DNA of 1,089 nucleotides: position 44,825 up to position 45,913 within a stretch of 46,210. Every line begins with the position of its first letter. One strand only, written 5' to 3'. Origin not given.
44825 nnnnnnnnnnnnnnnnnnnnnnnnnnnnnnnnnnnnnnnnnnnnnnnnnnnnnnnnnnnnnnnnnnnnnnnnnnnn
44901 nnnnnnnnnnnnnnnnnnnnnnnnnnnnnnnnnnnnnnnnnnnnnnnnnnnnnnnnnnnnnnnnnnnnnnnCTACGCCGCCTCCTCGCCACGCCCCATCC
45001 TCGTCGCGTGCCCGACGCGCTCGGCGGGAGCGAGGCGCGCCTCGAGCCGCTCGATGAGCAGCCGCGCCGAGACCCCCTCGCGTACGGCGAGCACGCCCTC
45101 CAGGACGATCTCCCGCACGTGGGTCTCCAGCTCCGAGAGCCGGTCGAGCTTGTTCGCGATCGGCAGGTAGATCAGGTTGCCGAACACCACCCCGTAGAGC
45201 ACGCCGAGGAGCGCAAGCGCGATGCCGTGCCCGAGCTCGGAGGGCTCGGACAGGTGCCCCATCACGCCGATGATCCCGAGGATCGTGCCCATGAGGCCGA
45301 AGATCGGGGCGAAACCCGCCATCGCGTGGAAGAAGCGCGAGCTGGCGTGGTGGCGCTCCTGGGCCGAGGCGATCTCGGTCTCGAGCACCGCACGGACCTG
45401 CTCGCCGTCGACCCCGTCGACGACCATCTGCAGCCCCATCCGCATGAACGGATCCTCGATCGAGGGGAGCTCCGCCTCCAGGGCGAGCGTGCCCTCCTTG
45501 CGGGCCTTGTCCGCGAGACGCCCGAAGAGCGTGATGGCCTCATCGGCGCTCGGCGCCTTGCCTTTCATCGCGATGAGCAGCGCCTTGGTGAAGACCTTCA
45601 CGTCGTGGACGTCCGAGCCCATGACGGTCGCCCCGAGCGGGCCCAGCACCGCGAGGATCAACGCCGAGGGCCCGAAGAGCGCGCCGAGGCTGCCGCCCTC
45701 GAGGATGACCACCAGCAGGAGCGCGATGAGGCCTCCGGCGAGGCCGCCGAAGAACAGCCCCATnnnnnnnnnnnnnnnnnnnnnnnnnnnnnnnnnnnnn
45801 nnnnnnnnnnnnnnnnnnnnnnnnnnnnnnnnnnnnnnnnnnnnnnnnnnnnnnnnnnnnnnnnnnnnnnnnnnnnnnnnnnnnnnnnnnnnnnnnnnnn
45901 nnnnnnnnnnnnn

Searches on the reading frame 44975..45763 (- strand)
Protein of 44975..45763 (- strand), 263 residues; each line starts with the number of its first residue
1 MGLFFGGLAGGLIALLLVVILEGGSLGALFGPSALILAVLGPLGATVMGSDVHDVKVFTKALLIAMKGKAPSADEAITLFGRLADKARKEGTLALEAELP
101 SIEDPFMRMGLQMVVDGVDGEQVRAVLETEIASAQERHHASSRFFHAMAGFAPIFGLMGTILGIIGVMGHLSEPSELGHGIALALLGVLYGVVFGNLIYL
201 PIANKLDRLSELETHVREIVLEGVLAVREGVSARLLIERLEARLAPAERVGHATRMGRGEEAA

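Call 54: find_related_loci(query=window:44975-45763:-, collection=metagenome_contigs, flank=10000)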
Query window:44975-45763:- (263 aa) in metagenome_contigs; peptide patterns used: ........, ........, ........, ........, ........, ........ (x = any residue, [..] = any of these).
386 stretches matched a pattern; 71 encode a relative of the query (tblastn E <= 1e-3); 71 distinct loci.
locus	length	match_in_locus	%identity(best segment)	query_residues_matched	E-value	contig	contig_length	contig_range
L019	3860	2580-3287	91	22-257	1e-139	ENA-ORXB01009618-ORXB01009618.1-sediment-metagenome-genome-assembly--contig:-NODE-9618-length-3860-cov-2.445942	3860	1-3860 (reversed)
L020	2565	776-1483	91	22-257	3e-143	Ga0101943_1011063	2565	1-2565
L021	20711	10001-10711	89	22-258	4e-135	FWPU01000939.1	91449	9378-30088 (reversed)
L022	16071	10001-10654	36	30-249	2e-48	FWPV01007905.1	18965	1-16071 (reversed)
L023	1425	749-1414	40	7-230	1e-46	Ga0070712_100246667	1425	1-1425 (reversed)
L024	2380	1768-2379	41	7-210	2e-45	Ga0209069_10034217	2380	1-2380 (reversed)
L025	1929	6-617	40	41-244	6e-45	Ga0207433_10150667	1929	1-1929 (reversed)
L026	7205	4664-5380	39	7-245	3e-43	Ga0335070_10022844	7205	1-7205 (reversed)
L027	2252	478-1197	38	3-242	6e-43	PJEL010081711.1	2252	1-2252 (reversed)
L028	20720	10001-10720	37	3-242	6e-42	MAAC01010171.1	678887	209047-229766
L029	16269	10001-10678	39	21-245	2e-41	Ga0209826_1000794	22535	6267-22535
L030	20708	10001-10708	37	7-242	5e-41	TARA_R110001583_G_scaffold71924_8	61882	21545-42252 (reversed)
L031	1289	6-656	39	26-242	3e-42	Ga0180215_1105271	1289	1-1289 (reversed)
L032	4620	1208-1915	36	7-242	4e-41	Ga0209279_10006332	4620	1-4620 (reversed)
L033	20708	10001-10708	38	7-242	7e-40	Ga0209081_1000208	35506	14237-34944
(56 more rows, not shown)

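Call 56: search_protein_families(library=pfam, proteins=[L021:3738-4091:+, L021:4094-4495:+, L021:4501-4782:+, L021:4795-6099:+, L021:6099-6518:+, L021:6518-7810:+, L021:7882-8241:+, L021:8298-9491:+, L021:2492-3556:-, L021:1143-2066:-], max_evalue=0.001)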
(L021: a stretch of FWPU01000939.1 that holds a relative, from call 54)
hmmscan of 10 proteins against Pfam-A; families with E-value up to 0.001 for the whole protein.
L021:3738-4091:+ (118 aa): 1 family
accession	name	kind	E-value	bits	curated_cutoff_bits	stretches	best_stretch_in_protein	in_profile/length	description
PF00460.25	Flg_bb_rod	-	4.1e-06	27.1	20.7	1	15-39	7-31/31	Flagella basal body rod protein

L021:4094-4495:+ (134 aa): 2 families
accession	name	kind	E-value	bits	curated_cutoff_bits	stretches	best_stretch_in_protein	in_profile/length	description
PF06429.18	Flg_bbr_C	-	1.3e-10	41.1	23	1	88-130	4-46/46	Flagellar basal body rod FlgEFG protein C-terminal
PF00460.25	Flg_bb_rod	-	0.00013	22.3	20.7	1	8-34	1-27/31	Flagella basal body rod protein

L021:4501-4782:+ (94 aa): 1 family
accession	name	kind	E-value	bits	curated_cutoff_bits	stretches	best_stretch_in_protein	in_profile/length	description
PF02049.23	FliE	-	2.5e-23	82.5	22.4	1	17-94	12-89/89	Flagellar hook-basal body complex protein FliE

L021:4795-6099:+ (435 aa): 3 families
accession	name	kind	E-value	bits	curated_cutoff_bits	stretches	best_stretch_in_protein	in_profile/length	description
PF00006.31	ATP-synt_ab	-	1.3e-82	277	29.5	1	141-350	1-213/213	ATP synthase alpha/beta family, nucleotide-binding domain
PF18269.6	T3SS_ATPase_C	-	2e-22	79.3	22.7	1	357-428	1-72/72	T3SS EscN ATPase C-terminal domain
PF00005.33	ABC_tran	-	3.4e-05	24.9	25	1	150-179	7-36/137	ABC transporter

L021:6099-6518:+ (140 aa): 0 families

L021:6518-7810:+ (431 aa): 1 family
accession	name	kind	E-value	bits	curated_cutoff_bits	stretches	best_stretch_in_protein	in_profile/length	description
PF01464.25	SLT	-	7.9e-21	74.2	21.3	1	89-182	3-104/117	Transglycosylase SLT domain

L021:7882-8241:+ (120 aa): 2 families
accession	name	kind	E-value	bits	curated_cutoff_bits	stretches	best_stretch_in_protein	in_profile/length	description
PF03963.19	FlgD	-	1.9e-14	54.1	27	1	3-47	27-71/75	Flagellar hook capping protein - N-terminal region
PF13861.12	FLgD_tudor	-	0.00019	22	26.9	0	57-105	2-55/58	FlgD Tudor-like domain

L021:8298-9491:+ (398 aa): 4 families
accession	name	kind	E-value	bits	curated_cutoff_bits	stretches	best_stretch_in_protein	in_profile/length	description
PF07559.19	FlgE_D2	-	1.6e-19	71.2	22.7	1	176-277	22-141/142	Flagellar basal body protein FlaE D2 domain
PF06429.18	Flg_bbr_C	-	6.8e-17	61.2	23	1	352-396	2-46/46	Flagellar basal body rod FlgEFG protein C-terminal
PF22692.1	LlgE_F_G_D1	-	5.8e-15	55.6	27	1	85-164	1-60/64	Flagellar hook protein FlgE/F/G D1 domain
PF00460.25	Flg_bb_rod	-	6.3e-11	42.4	20.7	1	3-31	3-31/31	Flagella basal body rod protein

L021:2492-3556:- (355 aa): 2 families
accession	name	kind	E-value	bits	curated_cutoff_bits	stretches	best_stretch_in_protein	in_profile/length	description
PF02518.31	HATPase_c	-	3.5e-32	111.6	26.4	1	236-345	1-109/111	Histidine kinase-, DNA gyrase B-, and HSP90-like ATPase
PF00512.31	HisKA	-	5.8e-10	39.5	26.9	1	128-193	2-64/66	His Kinase A (phospho-acceptor) domain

L021:1143-2066:- (308 aa): 2 families
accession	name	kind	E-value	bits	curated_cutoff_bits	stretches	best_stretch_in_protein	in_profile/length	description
PF00990.26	GGDEF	-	3.1e-40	138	23.8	1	137-291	1-158/161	Diguanylate cyclase, GGDEF domain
PF00072.30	Response_reg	-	6.1e-15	55.8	30.2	1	6-120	1-110/111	Response regulator receiver domain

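Call 87: search_protein_families(library=pfam, proteins=[window:44975-45763:-], max_evalue=0.01)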
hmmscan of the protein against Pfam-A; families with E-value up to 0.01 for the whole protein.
window:44975-45763:- (263 aa): 2 families
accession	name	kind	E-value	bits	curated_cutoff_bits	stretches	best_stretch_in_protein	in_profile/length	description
PF01618.21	MotA_ExbB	-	4.3e-28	98.1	22.9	1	101-218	4-126/127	MotA/TolQ/ExbB proton channel family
PF20560.3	MotA_N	-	1.5e-05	25.6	27.3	1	15-91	11-91/91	Motility protein A N-terminal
